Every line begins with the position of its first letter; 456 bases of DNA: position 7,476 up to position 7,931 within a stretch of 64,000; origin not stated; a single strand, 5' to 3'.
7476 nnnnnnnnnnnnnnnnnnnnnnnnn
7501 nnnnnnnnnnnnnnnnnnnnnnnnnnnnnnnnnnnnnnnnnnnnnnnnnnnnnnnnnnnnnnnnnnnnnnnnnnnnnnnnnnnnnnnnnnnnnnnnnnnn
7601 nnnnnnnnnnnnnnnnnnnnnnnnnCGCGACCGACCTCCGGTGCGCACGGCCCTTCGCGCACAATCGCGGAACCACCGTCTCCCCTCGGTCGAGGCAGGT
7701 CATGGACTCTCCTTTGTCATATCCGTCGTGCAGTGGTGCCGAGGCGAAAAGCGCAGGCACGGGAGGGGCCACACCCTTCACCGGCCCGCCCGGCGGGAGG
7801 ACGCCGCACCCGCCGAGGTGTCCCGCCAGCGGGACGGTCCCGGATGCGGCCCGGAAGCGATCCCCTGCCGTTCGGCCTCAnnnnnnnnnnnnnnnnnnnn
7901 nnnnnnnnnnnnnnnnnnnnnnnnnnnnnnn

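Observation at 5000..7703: MIO enzyme plus undersized adenylating enzyme, preceded by a 26-aa uORF with a near-perfect Shine-Dalgarno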

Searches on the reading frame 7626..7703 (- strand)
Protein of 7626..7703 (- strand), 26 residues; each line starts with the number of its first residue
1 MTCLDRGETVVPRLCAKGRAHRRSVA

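Call 37: find_encoding_contigs(protein=P0242, flank=10000, max_places=1)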
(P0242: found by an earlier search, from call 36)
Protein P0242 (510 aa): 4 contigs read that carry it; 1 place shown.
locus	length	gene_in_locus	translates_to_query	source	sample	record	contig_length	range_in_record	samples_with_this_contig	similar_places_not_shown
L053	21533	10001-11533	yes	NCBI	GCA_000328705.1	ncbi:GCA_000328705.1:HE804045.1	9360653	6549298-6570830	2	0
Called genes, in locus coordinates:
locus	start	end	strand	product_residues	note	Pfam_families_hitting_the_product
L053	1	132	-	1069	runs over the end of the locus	PF00082:Peptidase_S8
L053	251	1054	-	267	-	PF01022:HTH_5, PF12802:MarR_2 (weak), PF12840:HTH_20, PF13420:Acetyltransf_4, PF00583:Acetyltransf_1, PF13508:Acetyltransf_7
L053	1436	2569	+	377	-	-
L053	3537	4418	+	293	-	PF20240:DUF6597 (weak), PF12833:HTH_18, PF00165:HTH_AraC (weak)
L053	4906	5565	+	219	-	-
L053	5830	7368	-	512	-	PF11794:HpaB_N, PF03241:HpaB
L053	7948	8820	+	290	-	PF00483:NTP_transferase, PF12804:NTP_transf_3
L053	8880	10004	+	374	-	PF00501:AMP-binding (weak)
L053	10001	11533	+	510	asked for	PF00221:Lyase_aromatic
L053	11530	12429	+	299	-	PF02353:CMAS, PF03141:Methyltransf_29 (weak), PF01209:Ubie_methyltran, PF13489:Methyltransf_23, PF08241:Methyltransf_11, PF08242:Methyltransf_12, PF13649:Methyltransf_25, PF13847:Methyltransf_31, +2 more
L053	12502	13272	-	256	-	-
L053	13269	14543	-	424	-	PF21036:EryCIII-like_N, PF06722:EryCIII-like_C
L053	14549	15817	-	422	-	PF21036:EryCIII-like_N, PF00201:UDPGT (weak), PF06722:EryCIII-like_C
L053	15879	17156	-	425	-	PF21036:EryCIII-like_N, PF06722:EryCIII-like_C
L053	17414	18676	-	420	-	PF21036:EryCIII-like_N, PF00201:UDPGT (weak), PF06722:EryCIII-like_C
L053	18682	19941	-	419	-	PF21036:EryCIII-like_N, PF00201:UDPGT, PF06722:EryCIII-like_C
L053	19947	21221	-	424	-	PF21036:EryCIII-like_N, PF00201:UDPGT, PF06722:EryCIII-like_C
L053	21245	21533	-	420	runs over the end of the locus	PF21036:EryCIII-like_N, PF00201:UDPGT (weak), PF06722:EryCIII-like_C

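Call 50: search_protein_families(library=ncbifam, proteins=[L053:4906-5562:+], max_evalue=1)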
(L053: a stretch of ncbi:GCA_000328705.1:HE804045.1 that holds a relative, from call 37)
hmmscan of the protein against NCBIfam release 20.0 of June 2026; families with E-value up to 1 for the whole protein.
L053:4906-5562:+ (219 aa): 1 family
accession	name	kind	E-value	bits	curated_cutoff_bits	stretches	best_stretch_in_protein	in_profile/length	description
NF038070.1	LmbU_fam_TF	subfamily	5.9e-70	234.7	125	1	38-207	1-171/171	LmbU family transcriptional regulator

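Call 85: search_protein_families(library=ncbifam, proteins=[window:7626-7703:-], max_evalue=1)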
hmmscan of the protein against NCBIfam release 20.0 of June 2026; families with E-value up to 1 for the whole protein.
seq(26 aa): 0 families

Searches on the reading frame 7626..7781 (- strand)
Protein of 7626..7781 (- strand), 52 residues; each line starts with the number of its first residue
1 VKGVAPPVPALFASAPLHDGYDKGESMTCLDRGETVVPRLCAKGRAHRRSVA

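Call 36: list_cluster_members(proteins=[window:7626-7703:-, window:7626-7781:-, window:5003-6511:-, window:5003-6616:-, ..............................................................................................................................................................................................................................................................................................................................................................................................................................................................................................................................])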
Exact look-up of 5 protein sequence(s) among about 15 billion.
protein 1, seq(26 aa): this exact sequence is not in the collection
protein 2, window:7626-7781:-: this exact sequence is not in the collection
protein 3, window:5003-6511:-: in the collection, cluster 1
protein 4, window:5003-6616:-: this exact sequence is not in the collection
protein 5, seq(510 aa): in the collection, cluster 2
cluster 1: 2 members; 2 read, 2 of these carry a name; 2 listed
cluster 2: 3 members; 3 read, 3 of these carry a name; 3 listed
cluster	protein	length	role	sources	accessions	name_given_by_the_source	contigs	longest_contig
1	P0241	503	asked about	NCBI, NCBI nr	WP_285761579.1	aromatic amino acid ammonia-lyase [Nocardiopsis ansamitocini]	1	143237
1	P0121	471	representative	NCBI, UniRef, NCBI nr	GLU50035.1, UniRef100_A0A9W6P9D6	histidine ammonia-lyase [Nocardiopsis ansamitocini] | Histidine ammonia-lyase n=2 Tax=Nocardiopsis ansamitocini TaxID=1670832 ...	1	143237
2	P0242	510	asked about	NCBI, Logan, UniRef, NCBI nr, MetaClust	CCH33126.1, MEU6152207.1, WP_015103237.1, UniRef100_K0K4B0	aromatic amino acid ammonia-lyase [Actinosynnema sp. NPDC047251] | Tyrosine ammonia-lyase n=2 Tax=Saccharothrix espanaensis TaxID=103731 RepID=K0K4B0_SACES | aromatic amino acid ammonia-lyase [Saccharothrix espanaensis]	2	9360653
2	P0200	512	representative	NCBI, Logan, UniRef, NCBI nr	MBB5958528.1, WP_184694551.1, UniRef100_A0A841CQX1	histidine ammonia-lyase [Saccharothrix tamanrassetensis] | Histidine ammonia-lyase n=1 Tax=Saccharothrix tamanrassetensis TaxID=1051531 ... | aromatic amino acid ammonia-lyase [Saccharothrix tamanrassetensis]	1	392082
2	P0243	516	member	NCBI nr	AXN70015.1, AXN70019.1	tyrosine ammonia-lyase [Cloning vector pTY13-HisTAL]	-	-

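Call 50: search_protein_families(library=ncbifam, proteins=[L053:4906-5562:+], max_evalue=1)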
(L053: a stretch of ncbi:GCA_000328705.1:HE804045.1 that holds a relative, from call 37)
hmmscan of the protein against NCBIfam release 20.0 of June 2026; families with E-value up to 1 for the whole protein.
L053:4906-5562:+ (219 aa): 1 family
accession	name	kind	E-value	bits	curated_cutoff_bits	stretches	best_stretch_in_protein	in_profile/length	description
NF038070.1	LmbU_fam_TF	subfamily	5.9e-70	234.7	125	1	38-207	1-171/171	LmbU family transcriptional regulator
